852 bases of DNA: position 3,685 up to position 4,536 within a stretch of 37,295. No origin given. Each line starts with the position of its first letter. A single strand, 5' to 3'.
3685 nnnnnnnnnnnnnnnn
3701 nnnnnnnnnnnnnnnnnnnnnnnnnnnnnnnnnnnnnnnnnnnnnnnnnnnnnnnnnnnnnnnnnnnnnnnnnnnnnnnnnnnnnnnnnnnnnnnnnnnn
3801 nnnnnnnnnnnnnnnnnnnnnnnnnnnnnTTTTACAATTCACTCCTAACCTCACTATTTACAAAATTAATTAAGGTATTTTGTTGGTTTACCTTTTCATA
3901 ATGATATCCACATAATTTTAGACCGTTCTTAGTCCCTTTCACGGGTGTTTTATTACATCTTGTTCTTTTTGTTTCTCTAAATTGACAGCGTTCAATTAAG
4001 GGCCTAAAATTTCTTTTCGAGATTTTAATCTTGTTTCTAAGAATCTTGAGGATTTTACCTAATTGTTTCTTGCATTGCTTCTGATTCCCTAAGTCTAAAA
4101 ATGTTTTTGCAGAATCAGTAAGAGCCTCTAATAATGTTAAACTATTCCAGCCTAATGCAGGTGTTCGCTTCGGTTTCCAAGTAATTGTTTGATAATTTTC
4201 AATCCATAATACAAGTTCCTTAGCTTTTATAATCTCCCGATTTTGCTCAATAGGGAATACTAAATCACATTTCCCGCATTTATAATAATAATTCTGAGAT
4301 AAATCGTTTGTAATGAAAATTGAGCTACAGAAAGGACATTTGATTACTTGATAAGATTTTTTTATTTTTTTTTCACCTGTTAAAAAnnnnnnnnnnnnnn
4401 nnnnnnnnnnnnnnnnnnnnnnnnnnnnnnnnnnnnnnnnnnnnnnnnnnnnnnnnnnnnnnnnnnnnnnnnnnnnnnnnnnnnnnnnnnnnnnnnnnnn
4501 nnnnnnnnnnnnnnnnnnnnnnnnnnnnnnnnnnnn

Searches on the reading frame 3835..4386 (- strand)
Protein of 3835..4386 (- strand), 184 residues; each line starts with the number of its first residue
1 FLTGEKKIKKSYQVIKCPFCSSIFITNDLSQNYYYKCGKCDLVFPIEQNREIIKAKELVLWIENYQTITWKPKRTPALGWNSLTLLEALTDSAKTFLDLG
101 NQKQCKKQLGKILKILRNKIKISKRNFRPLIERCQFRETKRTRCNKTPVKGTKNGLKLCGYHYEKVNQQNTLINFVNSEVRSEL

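Call 27: find_homologous_proteins(query=window:3835-4386:-, max_evalue=0.001)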
Query window:3835-4386:- (184 aa): 24 proteins with E <= 0.001 among 201 candidates.
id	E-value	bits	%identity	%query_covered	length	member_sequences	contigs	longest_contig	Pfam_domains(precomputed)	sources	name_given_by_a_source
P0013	5.7e-65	237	65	85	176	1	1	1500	-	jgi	jgi:hypothetical protein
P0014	1.3e-63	232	63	89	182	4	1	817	-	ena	-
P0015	5.2e-61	224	59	90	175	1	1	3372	-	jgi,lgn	jgi:hypothetical protein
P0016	7.2e-58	213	64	80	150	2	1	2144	-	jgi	jgi:hypothetical protein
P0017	9.8e-54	200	54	90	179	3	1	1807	-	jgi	-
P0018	2.9e-51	192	56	80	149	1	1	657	-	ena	-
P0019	3.1e-51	192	60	80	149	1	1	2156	-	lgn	-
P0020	1.1e-46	177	58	73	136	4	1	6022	-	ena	-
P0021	7.5e-43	164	51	84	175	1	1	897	PF14369.12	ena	-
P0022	1.1e-36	144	57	60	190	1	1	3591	-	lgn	-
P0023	8.4e-35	138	49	84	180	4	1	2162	-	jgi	-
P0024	6.6e-34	135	53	80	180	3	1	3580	-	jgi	-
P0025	1.2e-33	135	59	56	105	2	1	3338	-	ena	-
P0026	1.1e-31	128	56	64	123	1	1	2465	-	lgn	-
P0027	2.5e-31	127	57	60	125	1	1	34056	-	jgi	-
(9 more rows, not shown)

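Call 38: find_encoding_contigs(protein=P0016, flank=3000, max_places=2)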
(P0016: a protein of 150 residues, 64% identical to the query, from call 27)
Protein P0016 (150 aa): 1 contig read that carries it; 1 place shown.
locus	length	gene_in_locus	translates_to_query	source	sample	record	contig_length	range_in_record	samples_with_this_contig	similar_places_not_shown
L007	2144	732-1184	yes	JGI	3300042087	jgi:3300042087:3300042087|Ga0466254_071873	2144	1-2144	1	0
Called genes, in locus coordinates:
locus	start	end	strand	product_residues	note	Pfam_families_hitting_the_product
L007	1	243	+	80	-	?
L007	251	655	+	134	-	-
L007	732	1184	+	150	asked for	-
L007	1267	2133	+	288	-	-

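Call 39: find_encoding_contigs(protein=P0019, flank=3000, max_places=2)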
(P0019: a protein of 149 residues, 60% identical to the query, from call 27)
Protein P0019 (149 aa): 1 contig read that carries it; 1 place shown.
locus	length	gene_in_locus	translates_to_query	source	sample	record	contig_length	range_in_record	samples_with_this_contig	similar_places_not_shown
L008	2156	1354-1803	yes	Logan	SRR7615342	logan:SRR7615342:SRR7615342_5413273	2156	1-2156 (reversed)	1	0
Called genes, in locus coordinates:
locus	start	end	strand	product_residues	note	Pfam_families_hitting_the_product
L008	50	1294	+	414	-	PF01507:PAPS_reduct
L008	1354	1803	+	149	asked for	-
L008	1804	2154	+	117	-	?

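Call 40: find_encoding_contigs(protein=P0020, flank=6000, max_places=2)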
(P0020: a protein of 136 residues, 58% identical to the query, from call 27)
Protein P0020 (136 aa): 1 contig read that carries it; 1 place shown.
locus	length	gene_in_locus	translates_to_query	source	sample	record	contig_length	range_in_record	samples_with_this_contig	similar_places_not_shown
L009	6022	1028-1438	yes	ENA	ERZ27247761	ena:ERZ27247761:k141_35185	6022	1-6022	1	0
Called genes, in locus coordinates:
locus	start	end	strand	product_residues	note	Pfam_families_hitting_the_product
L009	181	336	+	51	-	-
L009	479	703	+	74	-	-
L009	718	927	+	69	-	-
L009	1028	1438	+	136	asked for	-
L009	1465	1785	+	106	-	-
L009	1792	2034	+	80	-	-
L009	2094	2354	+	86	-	-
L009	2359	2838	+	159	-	-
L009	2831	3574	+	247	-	-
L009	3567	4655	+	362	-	-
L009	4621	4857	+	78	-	-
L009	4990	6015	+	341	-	-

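Call 41: find_encoding_contigs(protein=P0013, flank=3000, max_places=2)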
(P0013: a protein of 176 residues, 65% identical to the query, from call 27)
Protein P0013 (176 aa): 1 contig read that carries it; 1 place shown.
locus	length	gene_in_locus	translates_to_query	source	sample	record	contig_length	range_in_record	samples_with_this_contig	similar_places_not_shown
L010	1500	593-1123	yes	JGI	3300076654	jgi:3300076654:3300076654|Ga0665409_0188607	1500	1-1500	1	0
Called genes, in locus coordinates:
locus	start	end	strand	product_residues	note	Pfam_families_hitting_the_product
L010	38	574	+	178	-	-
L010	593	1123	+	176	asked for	-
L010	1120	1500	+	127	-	?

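Call 45: search_protein_families(library=pfam, proteins=[window:3835-4365:-], max_evalue=0.1)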
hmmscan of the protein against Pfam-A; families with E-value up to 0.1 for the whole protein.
window:3835-4365:- (177 aa): 5 families
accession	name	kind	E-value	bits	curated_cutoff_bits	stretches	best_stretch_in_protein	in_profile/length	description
PF08271.17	Zn_Ribbon_TF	-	0.001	19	29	1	9-44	2-36/43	TFIIB zinc-binding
PF02150.21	Zn_ribbon_RPB9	-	0.0083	16.4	25.2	1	10-42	4-36/36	RNA polymerases M/15 Kd subunit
PF04831.18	POPDC1-3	-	0.045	14.3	28.1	1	70-128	53-110/140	POPDC1-3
PF24292.1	DUF7479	-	0.077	13.6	27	0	5-24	28-47/60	Domain of unknown function (DUF7479)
PF19134.6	DUF5817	-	0.082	13.3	31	1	5-47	1-41/57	Domain of unknown function (DUF5817)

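Call 63: find_encoding_contigs(protein=P0027, flank=10000, max_places=1)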
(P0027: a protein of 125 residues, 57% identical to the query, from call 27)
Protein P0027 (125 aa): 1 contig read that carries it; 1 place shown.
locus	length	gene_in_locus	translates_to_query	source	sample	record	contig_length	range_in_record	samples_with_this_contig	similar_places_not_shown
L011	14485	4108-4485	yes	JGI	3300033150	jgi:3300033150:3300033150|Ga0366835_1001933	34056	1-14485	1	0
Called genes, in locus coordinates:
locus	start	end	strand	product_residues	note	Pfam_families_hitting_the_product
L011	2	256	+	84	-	?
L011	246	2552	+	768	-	PF00136:DNA_pol_B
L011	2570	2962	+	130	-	-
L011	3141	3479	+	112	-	PF22751:DUF488-N3a, PF04343:DUF488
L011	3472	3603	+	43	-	-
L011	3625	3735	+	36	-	-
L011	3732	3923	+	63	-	-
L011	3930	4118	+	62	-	-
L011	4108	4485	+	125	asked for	-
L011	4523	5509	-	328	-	-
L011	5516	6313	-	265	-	-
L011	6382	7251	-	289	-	PF12705:PDDEXK_1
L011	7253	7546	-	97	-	-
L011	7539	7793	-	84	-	-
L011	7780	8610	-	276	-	PF08423:Rad51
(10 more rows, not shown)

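Call 64: find_encoding_contigs(protein=P0018, flank=1000, max_places=1)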
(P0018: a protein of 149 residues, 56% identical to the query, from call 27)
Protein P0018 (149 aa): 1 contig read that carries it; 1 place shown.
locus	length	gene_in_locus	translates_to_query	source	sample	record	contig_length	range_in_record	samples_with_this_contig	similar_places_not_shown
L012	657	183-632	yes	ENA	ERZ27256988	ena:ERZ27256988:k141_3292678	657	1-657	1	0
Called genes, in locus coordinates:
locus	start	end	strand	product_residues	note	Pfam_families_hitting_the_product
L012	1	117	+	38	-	?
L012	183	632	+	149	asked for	-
